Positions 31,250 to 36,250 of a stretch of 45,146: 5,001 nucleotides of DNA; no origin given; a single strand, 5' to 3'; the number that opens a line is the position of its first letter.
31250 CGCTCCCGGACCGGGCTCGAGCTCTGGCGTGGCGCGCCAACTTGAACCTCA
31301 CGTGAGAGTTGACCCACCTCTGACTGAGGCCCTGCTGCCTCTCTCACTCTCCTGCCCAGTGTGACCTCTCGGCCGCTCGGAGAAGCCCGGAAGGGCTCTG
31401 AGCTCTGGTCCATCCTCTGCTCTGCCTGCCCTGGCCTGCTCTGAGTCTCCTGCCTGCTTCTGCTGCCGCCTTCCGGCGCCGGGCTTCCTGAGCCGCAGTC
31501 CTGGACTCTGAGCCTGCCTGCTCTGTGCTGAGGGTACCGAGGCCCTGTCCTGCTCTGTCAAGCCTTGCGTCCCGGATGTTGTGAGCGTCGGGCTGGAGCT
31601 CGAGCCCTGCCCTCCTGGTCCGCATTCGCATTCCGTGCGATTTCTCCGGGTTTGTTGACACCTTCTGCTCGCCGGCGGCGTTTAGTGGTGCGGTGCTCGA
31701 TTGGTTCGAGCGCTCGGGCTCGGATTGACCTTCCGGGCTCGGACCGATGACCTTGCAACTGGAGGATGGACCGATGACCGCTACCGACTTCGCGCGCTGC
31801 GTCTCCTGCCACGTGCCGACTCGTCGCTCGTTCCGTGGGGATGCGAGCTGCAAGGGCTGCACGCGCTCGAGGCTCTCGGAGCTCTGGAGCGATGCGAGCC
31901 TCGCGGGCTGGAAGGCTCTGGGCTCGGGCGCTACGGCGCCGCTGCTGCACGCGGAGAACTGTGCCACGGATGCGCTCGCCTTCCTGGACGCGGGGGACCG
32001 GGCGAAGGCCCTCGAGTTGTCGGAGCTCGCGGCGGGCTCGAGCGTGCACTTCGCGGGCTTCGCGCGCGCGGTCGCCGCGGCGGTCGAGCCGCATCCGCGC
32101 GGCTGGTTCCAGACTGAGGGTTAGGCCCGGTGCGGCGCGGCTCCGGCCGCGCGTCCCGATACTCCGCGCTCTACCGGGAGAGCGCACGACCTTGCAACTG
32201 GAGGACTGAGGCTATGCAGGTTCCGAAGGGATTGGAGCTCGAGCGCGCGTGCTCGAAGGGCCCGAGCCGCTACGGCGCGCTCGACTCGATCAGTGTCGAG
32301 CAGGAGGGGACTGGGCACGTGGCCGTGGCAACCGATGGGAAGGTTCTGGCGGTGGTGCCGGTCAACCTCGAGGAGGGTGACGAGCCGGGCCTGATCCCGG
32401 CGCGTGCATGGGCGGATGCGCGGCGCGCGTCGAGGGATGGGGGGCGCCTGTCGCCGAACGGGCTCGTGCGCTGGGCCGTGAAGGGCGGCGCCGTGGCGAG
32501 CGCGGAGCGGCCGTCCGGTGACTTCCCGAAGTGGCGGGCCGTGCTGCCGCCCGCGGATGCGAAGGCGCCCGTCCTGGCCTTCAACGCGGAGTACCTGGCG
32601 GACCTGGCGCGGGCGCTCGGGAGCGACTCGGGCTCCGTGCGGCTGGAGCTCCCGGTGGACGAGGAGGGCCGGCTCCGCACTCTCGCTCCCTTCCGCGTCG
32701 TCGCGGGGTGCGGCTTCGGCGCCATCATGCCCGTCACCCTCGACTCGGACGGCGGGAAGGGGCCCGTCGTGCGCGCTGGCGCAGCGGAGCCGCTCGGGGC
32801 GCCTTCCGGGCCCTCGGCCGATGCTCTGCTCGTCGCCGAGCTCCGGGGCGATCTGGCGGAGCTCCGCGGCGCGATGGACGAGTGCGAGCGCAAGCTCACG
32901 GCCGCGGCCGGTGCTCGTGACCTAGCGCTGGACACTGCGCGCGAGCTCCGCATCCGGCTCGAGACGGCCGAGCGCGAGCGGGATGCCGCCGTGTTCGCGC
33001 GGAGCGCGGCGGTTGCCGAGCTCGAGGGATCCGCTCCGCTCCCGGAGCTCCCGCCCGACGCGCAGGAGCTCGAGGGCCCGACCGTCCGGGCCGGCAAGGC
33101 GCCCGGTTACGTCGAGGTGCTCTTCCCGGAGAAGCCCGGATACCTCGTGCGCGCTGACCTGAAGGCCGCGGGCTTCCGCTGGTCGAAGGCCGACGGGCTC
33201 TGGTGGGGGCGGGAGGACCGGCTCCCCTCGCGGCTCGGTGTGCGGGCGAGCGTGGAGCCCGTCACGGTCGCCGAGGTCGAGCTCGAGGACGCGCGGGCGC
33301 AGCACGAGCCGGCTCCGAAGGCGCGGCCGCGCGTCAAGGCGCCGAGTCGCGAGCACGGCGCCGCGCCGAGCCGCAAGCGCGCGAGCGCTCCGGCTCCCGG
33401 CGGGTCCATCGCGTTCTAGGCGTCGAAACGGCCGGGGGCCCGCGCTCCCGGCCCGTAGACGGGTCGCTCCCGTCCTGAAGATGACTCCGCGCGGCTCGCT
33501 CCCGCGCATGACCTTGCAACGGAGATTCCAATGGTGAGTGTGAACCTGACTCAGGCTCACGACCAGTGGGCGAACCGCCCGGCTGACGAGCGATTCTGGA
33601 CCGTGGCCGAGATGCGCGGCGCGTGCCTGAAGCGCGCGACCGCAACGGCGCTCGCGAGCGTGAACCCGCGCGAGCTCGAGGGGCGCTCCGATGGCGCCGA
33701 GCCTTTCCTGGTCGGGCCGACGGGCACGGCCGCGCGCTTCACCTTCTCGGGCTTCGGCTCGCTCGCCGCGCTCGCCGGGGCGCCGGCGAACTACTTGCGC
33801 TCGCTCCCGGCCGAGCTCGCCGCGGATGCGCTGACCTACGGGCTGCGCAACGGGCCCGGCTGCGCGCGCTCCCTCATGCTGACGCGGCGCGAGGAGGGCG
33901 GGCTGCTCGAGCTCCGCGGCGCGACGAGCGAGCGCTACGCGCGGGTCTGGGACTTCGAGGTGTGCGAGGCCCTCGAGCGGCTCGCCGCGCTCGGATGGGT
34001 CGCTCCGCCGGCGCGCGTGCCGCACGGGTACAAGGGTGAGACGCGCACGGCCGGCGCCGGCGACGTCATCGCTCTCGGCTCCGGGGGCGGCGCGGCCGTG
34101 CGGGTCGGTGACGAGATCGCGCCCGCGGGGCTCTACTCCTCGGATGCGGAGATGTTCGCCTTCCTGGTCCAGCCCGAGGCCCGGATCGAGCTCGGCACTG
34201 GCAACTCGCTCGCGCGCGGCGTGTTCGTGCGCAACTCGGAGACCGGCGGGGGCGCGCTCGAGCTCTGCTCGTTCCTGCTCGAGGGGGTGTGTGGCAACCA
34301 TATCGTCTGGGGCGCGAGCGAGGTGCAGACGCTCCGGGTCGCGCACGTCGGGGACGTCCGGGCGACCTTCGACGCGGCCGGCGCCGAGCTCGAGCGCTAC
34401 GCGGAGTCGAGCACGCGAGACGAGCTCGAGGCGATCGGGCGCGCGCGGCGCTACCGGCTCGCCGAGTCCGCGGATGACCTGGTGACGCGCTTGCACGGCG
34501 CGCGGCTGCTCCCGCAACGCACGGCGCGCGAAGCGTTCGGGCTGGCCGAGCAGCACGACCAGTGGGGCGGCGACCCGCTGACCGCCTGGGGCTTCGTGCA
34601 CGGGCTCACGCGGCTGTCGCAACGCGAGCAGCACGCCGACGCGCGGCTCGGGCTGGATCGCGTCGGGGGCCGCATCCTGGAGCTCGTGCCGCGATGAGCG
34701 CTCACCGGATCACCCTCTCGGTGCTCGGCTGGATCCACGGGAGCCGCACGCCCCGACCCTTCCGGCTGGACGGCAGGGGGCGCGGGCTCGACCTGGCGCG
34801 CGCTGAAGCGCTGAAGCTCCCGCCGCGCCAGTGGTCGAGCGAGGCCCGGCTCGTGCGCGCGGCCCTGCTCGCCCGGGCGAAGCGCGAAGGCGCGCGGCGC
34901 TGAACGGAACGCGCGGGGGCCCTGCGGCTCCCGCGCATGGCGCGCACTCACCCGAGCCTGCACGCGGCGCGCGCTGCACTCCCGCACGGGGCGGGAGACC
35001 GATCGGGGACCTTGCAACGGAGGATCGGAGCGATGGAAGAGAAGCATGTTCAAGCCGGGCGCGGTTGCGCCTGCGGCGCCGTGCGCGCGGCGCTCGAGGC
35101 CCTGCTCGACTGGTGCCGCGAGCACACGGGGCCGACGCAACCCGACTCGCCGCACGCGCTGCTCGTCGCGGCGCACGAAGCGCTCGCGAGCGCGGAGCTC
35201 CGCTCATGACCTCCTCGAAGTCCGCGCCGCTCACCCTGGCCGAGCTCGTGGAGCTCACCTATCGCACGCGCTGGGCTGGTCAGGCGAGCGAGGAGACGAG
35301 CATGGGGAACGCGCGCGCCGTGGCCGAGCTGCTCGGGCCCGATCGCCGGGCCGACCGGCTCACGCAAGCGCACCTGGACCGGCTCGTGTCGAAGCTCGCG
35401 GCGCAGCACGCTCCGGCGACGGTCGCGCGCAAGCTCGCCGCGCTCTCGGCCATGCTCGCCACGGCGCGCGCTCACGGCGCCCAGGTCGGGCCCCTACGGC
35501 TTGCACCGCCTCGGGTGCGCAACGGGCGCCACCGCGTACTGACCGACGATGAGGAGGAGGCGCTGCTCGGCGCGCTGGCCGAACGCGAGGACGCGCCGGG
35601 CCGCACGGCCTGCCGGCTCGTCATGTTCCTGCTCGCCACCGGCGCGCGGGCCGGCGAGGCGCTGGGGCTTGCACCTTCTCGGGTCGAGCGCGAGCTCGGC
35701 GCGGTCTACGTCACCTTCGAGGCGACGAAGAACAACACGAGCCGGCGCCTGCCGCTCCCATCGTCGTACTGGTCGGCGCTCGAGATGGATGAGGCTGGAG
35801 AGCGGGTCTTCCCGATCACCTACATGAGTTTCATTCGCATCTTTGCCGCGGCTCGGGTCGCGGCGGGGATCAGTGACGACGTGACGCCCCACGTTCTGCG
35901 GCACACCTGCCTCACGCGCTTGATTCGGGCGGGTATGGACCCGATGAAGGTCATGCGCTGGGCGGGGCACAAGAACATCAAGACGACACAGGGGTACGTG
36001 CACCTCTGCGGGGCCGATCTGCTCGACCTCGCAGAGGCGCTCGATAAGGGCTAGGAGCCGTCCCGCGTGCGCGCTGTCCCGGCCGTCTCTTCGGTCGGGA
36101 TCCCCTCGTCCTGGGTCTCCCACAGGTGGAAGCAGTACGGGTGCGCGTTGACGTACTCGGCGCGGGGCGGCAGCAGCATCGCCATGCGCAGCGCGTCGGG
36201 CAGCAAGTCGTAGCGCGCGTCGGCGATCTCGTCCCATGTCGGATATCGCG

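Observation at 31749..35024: A conserved ~17-nt element, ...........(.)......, precedes four cistrons of one operon, each after GC hairpins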

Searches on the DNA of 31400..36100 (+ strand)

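Call 13: search_dna_similar(query=window:31400-36100:+, collection=phages, mode=distant, max_rows=20)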
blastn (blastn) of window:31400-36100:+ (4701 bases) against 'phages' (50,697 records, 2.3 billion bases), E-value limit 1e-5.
No match.

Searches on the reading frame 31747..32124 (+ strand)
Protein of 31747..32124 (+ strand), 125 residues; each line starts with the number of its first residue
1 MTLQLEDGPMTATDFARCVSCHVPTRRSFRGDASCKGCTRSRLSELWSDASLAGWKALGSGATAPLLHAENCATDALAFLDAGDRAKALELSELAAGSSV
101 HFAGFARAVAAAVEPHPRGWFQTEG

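Call 11: search_protein_families(library=pfam, proteins=[window:31747-32124:+], max_evalue=0.01)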
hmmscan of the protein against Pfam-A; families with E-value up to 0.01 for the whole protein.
window:31747-32124:+ (125 aa): 0 families

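Call 12: search_protein_families(library=phrogs, proteins=[window:31747-32124:+], max_evalue=0.01)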
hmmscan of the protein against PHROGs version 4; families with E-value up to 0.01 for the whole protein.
window:31747-32124:+ (125 aa): 0 families

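Call 64: search_protein_families(library=ncbifam, proteins=[window:31774-32124:+], max_evalue=0.01)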
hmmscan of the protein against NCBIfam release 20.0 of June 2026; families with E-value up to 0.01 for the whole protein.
window:31774-32124:+ (116 aa): 0 families

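Call 65: search_protein_families(library=padloc, proteins=[window:31774-32124:+], max_evalue=0.01)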
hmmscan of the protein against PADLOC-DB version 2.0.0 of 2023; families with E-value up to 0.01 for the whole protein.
window:31774-32124:+ (116 aa): 0 families

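Call 84: search_solved_structures(query=window:31774-32124:+, max_evalue=1)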
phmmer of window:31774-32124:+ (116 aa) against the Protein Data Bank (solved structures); distinct sequences matched with E-value up to 1: 0.

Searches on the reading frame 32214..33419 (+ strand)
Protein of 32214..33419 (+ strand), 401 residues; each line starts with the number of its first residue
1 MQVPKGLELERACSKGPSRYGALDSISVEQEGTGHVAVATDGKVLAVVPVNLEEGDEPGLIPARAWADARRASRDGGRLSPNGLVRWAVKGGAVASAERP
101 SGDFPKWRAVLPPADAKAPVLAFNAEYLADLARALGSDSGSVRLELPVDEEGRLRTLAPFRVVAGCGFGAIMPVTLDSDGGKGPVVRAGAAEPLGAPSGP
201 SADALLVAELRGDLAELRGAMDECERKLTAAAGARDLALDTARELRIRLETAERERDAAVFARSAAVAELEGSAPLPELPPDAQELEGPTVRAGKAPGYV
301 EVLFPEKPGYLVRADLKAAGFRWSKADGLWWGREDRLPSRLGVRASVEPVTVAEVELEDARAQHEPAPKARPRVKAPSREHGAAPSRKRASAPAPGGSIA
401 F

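Call 11: search_protein_families(library=pfam, proteins=[window:32214-33419:+], max_evalue=0.01)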
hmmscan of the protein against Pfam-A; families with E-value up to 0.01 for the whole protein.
window:32214-33419:+ (401 aa): 0 families

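Call 12: search_protein_families(library=phrogs, proteins=[window:32214-33419:+], max_evalue=0.01)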
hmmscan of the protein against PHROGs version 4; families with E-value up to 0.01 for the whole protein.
window:32214-33419:+ (401 aa): 3 families
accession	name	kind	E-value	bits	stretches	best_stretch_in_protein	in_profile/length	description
phrog_947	-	DNA, RNA and nucleotide metabolism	3.1e-09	37.3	1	12-145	145-283/368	DNA polymerase processivity factor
phrog_3007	-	DNA, RNA and nucleotide metabolism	1.4e-07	32.5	1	23-152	26-160/190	RusA-like Holliday junction resolvase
phrog_19458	-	DNA, RNA and nucleotide metabolism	1.7e-05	25.5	1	268-330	219-281/306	primase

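Call 64: search_protein_families(library=ncbifam, proteins=[window:32214-33419:+], max_evalue=0.01)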
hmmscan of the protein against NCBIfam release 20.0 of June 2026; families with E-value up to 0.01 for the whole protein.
window:32214-33419:+ (401 aa): 0 families

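Call 65: search_protein_families(library=padloc, proteins=[window:32214-33419:+], max_evalue=0.01)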
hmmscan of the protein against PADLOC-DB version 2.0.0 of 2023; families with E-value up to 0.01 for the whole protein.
window:32214-33419:+ (401 aa): 1 family
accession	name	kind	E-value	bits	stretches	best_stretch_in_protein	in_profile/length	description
PDLC00553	JetC2|JetC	-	0.0041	13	1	207-288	926-1003/1361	DUF3584 domain; MukB-like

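Call 77: find_related_loci(query=A3, collection=viral_contigs, flank=4000)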
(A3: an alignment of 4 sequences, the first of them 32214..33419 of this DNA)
Query A3 (401 aa) in viral_contigs; peptide patterns used: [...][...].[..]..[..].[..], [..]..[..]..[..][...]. (x = any residue, [..] = any of these).
91 stretches matched a pattern; 6 encode a relative of the query (tblastn E <= 1e-3); 6 distinct loci.
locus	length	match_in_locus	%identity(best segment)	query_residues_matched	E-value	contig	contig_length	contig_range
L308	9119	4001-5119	35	1-347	4e-36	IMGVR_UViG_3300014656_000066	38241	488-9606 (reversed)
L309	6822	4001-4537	33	1-174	2e-20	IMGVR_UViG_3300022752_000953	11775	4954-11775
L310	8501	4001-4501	33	9-174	4e-18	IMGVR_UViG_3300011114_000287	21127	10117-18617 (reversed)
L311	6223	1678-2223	30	1-174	4e-14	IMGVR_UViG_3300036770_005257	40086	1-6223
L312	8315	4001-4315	30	36-137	4e-9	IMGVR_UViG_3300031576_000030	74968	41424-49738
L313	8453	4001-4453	27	1-146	9e-6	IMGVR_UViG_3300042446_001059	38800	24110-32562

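Call 78: find_related_loci(query=A3, collection=genome_contigs, flank=4000)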
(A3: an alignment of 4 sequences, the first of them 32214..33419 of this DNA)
Query A3 (401 aa) in genome_contigs; peptide patterns used: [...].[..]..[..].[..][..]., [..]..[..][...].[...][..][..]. (x = any residue, [..] = any of these).
152 stretches matched a pattern, but none encodes a relative of the query by tblastn (E <= 1e-3).

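Call 83: search_solved_structures(query=A3, max_evalue=1)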
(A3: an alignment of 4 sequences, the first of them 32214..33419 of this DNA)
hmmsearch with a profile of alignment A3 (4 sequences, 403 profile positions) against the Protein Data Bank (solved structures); distinct sequences matched with E-value up to 1: 42.
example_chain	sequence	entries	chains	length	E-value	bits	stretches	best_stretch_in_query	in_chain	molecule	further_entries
1jqj_A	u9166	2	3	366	2.3e-07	33.9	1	13-115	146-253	DNA polymerase III, beta chain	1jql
6fvm_A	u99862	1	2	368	2.7e-07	33.7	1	13-115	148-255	Beta sliding clamp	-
1mmi_A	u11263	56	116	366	2.8e-07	33.7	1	13-115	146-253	DNA polymerase III, beta chain | DNA POLYMERASE III | DNA POLYMERASE III BETA SUBUNIT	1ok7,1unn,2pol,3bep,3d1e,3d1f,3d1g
3q4l_A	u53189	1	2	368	2.8e-07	33.7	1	13-115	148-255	DNA polymerase III subunit beta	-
6fvl_A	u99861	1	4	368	2.8e-07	33.7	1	13-115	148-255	Beta sliding clamp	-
8cix_A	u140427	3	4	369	2.9e-07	33.6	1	13-115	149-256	Beta sliding clamp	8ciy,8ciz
7azf_A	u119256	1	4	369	2.9e-07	33.6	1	13-115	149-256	Beta sliding clamp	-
8val_F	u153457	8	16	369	2.9e-07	33.6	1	13-115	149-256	Beta sliding clamp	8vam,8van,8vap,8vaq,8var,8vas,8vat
8pay_A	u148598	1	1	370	2.9e-07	33.6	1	13-115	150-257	Beta sliding clamp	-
8pat_A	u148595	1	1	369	3e-07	33.6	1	13-115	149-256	Beta sliding clamp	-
4k74_A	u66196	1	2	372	3e-07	33.6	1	13-115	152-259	DNA polymerase III subunit beta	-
5x06_A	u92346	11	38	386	3.5e-07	33.4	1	13-115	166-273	DNA polymerase III subunit beta | Beta sliding clamp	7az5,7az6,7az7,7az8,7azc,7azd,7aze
6amq_A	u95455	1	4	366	5.1e-07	32.8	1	13-116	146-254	DNA polymerase III subunit beta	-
3pwe_A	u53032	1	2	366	5.1e-07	32.8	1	13-115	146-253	DNA polymerase III subunit beta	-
6e8e_A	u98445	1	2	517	5.2e-07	32.8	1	13-115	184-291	Beta sliding clamp,DNA mismatch repair protein MutL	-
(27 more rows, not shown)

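Call 89: find_related_loci(query=L308:317-1912:+, collection=viral_contigs, flank=10000)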
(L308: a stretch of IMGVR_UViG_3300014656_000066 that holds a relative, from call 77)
Query L308:317-1912:+ (531 aa) in viral_contigs; peptide patterns used: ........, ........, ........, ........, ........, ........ (x = any residue, [..] = any of these).
1 stretches matched a pattern; 1 encode a relative of the query (tblastn E <= 1e-3); 1 distinct loci.
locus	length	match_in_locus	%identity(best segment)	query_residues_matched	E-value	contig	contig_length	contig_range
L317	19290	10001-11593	100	1-531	0e+0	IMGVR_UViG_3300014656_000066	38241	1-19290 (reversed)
